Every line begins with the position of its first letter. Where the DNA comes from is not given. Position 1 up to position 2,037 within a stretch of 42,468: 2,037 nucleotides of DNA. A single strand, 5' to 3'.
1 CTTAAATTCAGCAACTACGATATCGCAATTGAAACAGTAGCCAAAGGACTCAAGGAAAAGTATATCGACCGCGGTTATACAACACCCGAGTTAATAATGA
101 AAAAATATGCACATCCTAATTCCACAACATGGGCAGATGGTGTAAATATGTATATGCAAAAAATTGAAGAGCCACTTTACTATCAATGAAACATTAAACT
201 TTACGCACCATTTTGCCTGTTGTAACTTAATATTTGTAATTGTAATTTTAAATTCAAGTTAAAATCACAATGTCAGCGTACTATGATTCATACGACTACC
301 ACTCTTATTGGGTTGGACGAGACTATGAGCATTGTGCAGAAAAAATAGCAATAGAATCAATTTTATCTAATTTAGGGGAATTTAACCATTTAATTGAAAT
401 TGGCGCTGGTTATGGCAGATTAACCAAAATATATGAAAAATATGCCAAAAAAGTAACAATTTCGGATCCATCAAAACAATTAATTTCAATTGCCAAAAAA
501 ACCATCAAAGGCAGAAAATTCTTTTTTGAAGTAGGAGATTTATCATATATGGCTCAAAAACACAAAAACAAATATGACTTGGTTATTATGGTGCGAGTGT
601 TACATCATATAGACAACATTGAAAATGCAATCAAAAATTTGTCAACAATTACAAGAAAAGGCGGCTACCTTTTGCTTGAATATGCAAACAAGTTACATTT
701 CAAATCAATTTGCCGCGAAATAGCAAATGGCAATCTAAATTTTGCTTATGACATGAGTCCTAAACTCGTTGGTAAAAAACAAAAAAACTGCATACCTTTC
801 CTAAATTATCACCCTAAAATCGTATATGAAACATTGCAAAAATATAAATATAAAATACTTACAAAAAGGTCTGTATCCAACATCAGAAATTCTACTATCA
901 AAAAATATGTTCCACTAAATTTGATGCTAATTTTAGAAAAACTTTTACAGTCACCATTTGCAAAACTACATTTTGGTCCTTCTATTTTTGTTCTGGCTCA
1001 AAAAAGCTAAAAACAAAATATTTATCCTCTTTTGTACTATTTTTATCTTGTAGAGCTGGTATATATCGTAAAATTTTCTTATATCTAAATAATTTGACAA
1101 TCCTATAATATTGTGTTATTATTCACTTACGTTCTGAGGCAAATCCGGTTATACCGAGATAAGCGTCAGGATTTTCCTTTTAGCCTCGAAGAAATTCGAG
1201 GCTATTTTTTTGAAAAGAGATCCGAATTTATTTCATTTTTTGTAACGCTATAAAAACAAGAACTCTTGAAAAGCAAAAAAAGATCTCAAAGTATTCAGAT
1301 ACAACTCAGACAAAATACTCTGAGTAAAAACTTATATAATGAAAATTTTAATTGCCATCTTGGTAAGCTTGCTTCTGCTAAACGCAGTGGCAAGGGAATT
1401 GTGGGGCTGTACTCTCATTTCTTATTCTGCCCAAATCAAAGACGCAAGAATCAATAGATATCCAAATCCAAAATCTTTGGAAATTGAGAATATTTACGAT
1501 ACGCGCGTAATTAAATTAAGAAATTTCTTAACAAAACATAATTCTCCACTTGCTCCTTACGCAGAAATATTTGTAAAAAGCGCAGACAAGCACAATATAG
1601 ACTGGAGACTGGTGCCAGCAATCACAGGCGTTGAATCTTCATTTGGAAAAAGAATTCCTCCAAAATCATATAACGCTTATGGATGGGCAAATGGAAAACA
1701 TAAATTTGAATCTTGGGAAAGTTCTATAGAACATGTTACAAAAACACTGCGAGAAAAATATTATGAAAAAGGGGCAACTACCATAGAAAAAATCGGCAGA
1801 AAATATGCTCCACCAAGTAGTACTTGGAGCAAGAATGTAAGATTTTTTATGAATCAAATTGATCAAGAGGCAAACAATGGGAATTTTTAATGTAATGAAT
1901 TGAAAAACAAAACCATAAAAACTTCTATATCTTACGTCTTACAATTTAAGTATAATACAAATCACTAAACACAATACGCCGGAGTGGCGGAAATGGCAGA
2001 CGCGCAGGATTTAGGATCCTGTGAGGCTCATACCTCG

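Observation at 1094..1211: Unassigned structured RNA between a consensus promoter and a strong terminator, upstream of a cell-wall-hydrolase-like gene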

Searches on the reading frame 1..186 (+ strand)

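Call 9: search_protein_families(library=pfam, proteins=[window:1-186:+], max_evalue=0.1)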
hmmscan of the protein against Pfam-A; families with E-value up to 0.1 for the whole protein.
window:1-186:+ (62 aa): 1 family
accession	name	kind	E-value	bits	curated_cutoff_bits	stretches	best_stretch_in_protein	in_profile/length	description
PF00069.31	Pkinase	-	0.013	15.4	31.7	1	2-61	138-198/263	Protein kinase domain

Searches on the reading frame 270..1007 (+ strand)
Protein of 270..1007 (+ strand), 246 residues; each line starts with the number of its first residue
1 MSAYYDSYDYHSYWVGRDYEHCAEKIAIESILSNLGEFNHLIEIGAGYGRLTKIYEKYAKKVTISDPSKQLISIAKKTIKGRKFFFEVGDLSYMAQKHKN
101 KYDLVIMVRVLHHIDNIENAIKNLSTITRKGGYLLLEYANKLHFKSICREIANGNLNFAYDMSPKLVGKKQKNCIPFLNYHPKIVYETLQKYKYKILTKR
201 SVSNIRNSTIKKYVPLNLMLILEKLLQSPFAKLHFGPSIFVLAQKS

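Call 9: search_protein_families(library=pfam, proteins=[window:270-1007:+], max_evalue=0.1)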
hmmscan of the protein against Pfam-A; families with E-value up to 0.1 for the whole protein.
window:270-1007:+ (246 aa): 16 families
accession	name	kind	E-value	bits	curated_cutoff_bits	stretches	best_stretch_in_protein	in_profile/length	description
PF08241.18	Methyltransf_11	-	2e-15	57.7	21.2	1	43-135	2-94/95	Methyltransferase domain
PF13489.12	Methyltransf_23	-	3.1e-15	56.7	27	1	34-141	19-121/164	Methyltransferase domain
PF08242.18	Methyltransf_12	-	2.2e-14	54.4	30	1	42-134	1-98/98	Methyltransferase domain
PF13649.12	Methyltransf_25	-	2.4e-12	47.8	27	1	42-132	2-97/97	Methyltransferase domain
PF13847.12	Methyltransf_31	-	8.4e-10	38.9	27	1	40-148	6-123/145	Methyltransferase domain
PF05401.17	NodS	-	1.3e-05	25.6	24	1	36-138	42-146/201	Nodulation protein S (NodS)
PF05891.18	Methyltransf_PK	-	2.8e-05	24.2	27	1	33-115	51-136/218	AdoMet dependent proline di-methyltransferase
PF05175.20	MTS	-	5.2e-05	23.4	23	1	32-116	24-113/170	Methyltransferase small domain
PF02086.21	MethyltransfD12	-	0.00039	20.7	22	1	29-166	13-140/253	D12 class N6 adenine-specific DNA methyltransferase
PF00398.26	RrnaAD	-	0.00039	20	24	1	33-80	26-73/263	Ribosomal RNA adenine dimethylase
PF02353.26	CMAS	-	0.0035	17.1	27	1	34-147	59-175/273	Mycolic acid cyclopropane synthetase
PF00891.24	Methyltransf_2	-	0.0067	16.2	22.3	1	33-136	58-164/210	O-methyltransferase domain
PF03848.20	TehB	-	0.0075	16.2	20.4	1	41-136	34-132/193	Tellurite resistance protein TehB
PF10294.15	Methyltransf_16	-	0.013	15.7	21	1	35-139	44-158/174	Lysine methyltransferase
PF07942.18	CARME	-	0.051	13.3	27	1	73-128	136-188/268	Carnosine N-methyltransferase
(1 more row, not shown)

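Call 78: search_protein_families(library=ncbifam, proteins=[window:270-1007:+], max_evalue=0.01)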
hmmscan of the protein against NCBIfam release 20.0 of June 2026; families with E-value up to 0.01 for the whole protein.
window:270-1007:+ (246 aa): 19 families
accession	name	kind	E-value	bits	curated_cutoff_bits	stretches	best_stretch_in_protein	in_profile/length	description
NF008264.0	PRK11036.1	equivalog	2.5e-13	50.1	366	1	28-245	34-254/261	tRNA uridine 5-oxyacetic acid(34) methyltransferase CmoM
TIGR01983.1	UbiG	equivalog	3.2e-12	46.2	102.95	1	39-152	51-166/228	bifunctional 2-polyprenyl-6-hydroxyphenol methylase/3-demethylubiquinol 3-O-methyltransferase UbiG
TIGR02072.1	BioC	equivalog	1.1e-09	38.4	184.95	1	31-142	26-138/244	malonyl-ACP O-methyltransferase BioC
TIGR02021.1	BchM-ChlM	equivalog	1.5e-07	31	158.9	1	39-151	56-168/218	magnesium protoporphyrin IX methyltransferase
TIGR01934.1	MenG_MenH_UbiE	subfamily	3e-06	26.7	158.35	1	34-137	38-143/223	ubiquinone/menaquinone biosynthesis methyltransferase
NF043040.1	corrin_prot_MT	hypoth_equivalog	5.9e-06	25.9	180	1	31-136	34-147/216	corrinoid protein-associated methyltransferase CpaM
NF041650.1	nod_mtase_NodS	equivalog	1.2e-05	25.1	300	1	36-140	37-143/190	nodulation methyltransferase NodS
NF008992.0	PRK12335.1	equivalog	1.4e-05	24.4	303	1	37-137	122-224/289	SAM-dependent methyltransferase TehB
NF004452.0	PRK05785.1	equivalog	2.7e-05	23.8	207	1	27-130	41-139/228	hypothetical protein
NF001244.0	PRK00216.1-5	equivalog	2.7e-05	23.6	216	1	25-139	38-157/236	bifunctional demethylmenaquinone methyltransferase/2-methoxy-6-polyprenyl-1,4-benzoquinol methylase UbiE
NF007610.0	PRK10258.1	equivalog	9e-05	21.9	342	1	36-134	41-136/251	malonyl-ACP O-methyltransferase BioC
NF004851.0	PRK06202.1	equivalog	0.00082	18.9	243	1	40-118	63-146/237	hypothetical protein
NF011650.0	PRK15068.1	equivalog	0.00086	18.3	209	1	41-137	126-226/324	tRNA 5-methoxyuridine(34)/uridine 5-oxyacetic acid(34) synthase CmoB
NF001786.0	PRK00517.2-4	equivalog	0.0011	18.1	327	1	24-136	130-238/277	50S ribosomal protein L11 methyltransferase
TIGR00755.1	ksgA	equivalog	0.0012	18.2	171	1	34-92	24-85/256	16S rRNA (adenine(1518)-N(6)/adenine(1519)-N(6))-dimethyltransferase RsmA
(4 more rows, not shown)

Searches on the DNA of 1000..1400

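Call 4: search_rna_families(source=window, start=1000, end=1400, threshold=evalue, max_evalue=10, show_alignments=5)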
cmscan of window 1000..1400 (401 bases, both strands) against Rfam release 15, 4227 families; matches with E-value up to 10: 12.
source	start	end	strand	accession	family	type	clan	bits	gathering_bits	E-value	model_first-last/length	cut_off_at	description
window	1100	1211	+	RF02846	Ref84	Gene; antisense;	-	23.5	52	0.85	1-87/87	no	Enterococcus sRNA 84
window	1081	1211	+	RF01859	Phe_leader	Cis-reg; leader;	-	20.2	55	0.55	1-125/125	no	Phenylalanine leader peptide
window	1157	1213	-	RF02068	STnc480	Gene; sRNA;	-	18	72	5.3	1-72/72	no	Enterobacterial sRNA STnc480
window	1061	1180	-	RF01443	S_pombe_snR91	Gene; snRNA; snoRNA; HACA-box;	-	17.6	50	1.2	1-144/144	no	small nucleolar RNA snR91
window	1183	1290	-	RF02822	Srn266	Gene; sRNA;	-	16.1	63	4.4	1-112/112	no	Streptococcus RNA 266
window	1179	1267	+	RF03080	RT-9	Gene; sRNA;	-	16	46.1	6.2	1-92/92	no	RT-9 RNA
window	1266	1400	+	RF02857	30_255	Gene; sRNA;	-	15.1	197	7.4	1-177/213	3'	Leptospira sRNA 30_255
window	1215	1269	+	RF03904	MIR7991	Gene; miRNA;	-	14.4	58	4.9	1-47/47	no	MIR7991 microRNA precursor family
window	1177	1288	-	RF02901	AaHKsRNA41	Gene; sRNA;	-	14.1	97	0.7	1-187/187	no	Aggregatibacter sRNA 41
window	1206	1274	-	RF04295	mir-329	Gene; miRNA;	CL00149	13.3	76.8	8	1-80/80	no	mir-329 microRNA precursor family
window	1156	1265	+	RF02577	tsr24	Gene; sRNA;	-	12.6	50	1.7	1-238/238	no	S. aureus tsr24 small RNA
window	1284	1325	-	RF04207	MIR5048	Gene; miRNA;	-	8.8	160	8.9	1-356/356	no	MIR5048 microRNA precursor family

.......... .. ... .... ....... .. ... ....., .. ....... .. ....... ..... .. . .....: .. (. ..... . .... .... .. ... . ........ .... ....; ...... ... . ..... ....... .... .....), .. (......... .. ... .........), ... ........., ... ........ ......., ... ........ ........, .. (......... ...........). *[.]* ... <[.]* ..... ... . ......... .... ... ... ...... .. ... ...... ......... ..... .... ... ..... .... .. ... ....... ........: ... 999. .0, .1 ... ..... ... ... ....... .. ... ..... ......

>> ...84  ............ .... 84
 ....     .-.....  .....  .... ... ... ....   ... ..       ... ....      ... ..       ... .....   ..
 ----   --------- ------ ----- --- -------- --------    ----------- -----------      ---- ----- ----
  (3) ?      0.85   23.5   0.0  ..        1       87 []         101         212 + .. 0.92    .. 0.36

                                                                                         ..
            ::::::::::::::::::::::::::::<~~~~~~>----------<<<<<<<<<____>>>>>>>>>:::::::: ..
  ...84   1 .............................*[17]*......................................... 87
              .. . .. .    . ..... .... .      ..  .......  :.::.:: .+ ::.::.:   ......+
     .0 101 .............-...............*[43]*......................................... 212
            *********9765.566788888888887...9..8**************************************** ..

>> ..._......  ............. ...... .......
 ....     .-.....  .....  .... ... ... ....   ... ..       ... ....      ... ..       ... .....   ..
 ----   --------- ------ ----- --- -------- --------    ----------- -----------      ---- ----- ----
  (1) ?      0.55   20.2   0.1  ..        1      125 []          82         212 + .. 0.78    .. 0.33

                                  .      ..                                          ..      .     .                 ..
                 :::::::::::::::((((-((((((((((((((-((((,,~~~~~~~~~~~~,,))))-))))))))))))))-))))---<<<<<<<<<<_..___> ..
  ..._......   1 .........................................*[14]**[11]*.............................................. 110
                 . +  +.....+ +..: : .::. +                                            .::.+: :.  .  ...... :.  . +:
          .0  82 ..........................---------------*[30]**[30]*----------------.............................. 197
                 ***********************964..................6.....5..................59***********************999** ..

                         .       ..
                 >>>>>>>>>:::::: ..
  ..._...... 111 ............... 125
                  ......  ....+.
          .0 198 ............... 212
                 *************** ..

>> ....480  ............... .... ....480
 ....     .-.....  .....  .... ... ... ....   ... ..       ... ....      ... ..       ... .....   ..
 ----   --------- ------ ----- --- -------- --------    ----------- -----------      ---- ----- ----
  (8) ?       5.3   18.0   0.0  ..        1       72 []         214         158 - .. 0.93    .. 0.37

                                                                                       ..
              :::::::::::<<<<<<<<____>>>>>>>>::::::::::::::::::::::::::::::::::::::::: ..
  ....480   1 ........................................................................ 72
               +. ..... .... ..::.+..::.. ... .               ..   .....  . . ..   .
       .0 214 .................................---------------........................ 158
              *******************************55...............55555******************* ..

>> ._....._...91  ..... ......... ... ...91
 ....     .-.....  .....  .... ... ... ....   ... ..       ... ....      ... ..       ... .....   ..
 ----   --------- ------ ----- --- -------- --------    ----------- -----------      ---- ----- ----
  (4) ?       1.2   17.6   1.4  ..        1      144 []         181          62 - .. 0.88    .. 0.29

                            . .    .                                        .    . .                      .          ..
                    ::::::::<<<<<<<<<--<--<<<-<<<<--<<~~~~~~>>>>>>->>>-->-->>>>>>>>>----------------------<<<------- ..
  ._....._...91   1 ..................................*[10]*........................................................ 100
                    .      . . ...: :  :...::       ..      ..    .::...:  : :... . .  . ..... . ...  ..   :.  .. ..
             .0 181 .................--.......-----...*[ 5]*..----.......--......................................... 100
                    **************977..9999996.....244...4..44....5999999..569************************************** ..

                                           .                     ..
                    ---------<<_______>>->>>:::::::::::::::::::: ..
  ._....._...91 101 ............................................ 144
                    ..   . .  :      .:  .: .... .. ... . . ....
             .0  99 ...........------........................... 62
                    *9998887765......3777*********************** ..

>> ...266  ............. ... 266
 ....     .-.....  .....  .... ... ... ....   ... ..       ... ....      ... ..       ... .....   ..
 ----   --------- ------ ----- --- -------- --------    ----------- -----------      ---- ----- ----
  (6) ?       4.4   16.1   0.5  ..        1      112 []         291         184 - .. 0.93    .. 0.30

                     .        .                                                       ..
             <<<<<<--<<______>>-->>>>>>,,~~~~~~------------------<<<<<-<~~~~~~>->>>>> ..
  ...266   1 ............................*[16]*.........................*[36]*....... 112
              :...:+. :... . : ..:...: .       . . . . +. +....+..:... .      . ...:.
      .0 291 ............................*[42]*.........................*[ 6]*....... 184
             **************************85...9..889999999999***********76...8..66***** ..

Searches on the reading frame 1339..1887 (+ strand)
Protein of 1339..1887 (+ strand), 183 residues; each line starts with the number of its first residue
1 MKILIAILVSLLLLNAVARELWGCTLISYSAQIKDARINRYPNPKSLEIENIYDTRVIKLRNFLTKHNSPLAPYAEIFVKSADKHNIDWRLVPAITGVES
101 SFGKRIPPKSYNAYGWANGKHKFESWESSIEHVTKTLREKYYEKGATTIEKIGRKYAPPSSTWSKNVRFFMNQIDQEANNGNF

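Call 9: search_protein_families(library=pfam, proteins=[window:1339-1887:+], max_evalue=0.1)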
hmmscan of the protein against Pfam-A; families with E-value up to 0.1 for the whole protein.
window:1339-1887:+ (183 aa): 1 family
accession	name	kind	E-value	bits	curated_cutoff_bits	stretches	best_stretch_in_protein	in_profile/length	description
PF01832.25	Glucosaminidase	-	3.7e-05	24.8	30.2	1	76-174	2-121/123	Mannosyl-glycoprotein endo-beta-N-acetylglucosaminidase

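Call 42: find_related_loci(query=window:1339-1887:+, collection=genome_contigs, flank=2500)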
Query window:1339-1887:+ (183 aa) in genome_contigs; peptide patterns used: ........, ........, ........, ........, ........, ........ (x = any residue, [..] = any of these).
82 stretches matched a pattern; 48 encode a relative of the query (tblastn E <= 1e-3); 48 distinct loci.
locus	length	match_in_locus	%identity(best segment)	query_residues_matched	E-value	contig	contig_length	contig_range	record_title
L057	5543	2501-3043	90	1-183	3e-100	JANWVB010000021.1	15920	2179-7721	MAG: Patescibacteria group bacterium isolate SKYG105 NODE_21_length_15920_cov_2.874456, whole genome shotgun sequence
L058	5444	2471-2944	55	3-176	7e-58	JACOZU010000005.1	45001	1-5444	MAG: Candidatus Woesebacteria bacterium isolate NC_groundwater_213_Ag_S-0.1um_45_9 S4_GD2017_2_S1_scaffold_1844, whole g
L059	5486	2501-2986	56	7-175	8e-57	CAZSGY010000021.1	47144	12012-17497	MAG TPA_asm: uncultured Gammaproteobacteria bacterium isolate binchicken_co169_197 genome assembly, contig: k99_164755,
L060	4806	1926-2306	67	49-175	2e-56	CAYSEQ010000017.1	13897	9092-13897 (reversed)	MAG TPA_asm: uncultured Gammaproteobacteria bacterium isolate binchicken_co30_31 genome assembly, contig: NODE_2978_leng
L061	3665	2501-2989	55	8-175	2e-56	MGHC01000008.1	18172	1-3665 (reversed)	MAG: Candidatus Woesebacteria bacterium RIFCSPLOWO2_01_FULL_39_10 rifcsplowo2_01_scaffold_14302, whole genome shotgun se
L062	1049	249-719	57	23-176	2e-59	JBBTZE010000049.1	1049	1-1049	MAG: Patescibacteria group bacterium isolate H51-bin069_1 H51_bin069_1_000000000049, whole genome shotgun sequence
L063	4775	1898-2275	66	50-175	8e-56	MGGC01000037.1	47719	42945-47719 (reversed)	MAG: Candidatus Woesebacteria bacterium RIFCSPHIGHO2_01_FULL_38_10 rifcsphigho2_01_scaffold_5960, whole genome shotgun s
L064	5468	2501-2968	51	7-175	6e-55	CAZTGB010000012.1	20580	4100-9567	MAG TPA_asm: uncultured Gammaproteobacteria bacterium isolate SRP090828_co3_120 genome assembly, contig: NODE_408_length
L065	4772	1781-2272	55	6-176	6e-55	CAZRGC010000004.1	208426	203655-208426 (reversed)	MAG TPA_asm: uncultured Gammaproteobacteria bacterium isolate SRP173033_co1_108 genome assembly, contig: NODE_50_length_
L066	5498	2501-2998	54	1-176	5e-55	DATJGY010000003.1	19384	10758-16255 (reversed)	MAG TPA_asm: Alphaproteobacteria bacterium isolate SMAG_U15498 k141_1927775, whole genome shotgun sequence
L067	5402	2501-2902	60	50-183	3e-55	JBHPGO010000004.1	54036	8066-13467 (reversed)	Patescibacteria group bacterium isolate SAG AM-311-M21 NODE_4_length_54036_cov_30.080084, whole genome shotgun sequence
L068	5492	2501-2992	53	3-176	1e-54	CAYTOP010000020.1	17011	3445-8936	MAG TPA_asm: uncultured Gammaproteobacteria bacterium isolate SRP050083_co1_427 genome assembly, contig: NODE_1380_lengt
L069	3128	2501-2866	68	54-175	2e-54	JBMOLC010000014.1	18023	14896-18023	MAG: Patescibacteria group bacterium isolate Betzabe_MAG014 MAG014_14, whole genome shotgun sequence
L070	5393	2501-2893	63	45-175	2e-54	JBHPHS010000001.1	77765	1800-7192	Patescibacteria group bacterium isolate SAG AM-312-A20 AM-312-A20_NODE_1, whole genome shotgun sequence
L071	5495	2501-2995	51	2-175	1e-53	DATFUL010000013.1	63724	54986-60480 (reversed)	MAG TPA_asm: Patescibacteria group bacterium isolate SMAG_U9436 k141_2831988, whole genome shotgun sequence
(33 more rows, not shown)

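Call 77: search_solved_structures(query=window:1339-1887:+, max_evalue=1)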
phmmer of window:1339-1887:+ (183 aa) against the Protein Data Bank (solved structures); distinct sequences matched with E-value up to 1: 1.
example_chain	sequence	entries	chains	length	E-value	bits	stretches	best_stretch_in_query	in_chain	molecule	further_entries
8yxk_A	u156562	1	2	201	0.0022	20.9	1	69-178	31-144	Phage cell wall hydrolase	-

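Call 78: search_protein_families(library=ncbifam, proteins=[window:1339-1887:+], max_evalue=0.01)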
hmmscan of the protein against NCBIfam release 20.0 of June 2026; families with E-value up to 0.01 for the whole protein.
window:1339-1887:+ (183 aa): 2 families
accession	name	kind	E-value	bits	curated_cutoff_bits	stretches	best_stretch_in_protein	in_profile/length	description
NF052335.1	PdgHdaseHSB129560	equivalog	1.3e-05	24.7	500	1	66-180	58-186/330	peptidoglycan hydrolase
NF008112.0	PRK10859.1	equivalog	0.0011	17.5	354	1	56-102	272-316/483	membrane-bound lytic murein transglycosylase MltF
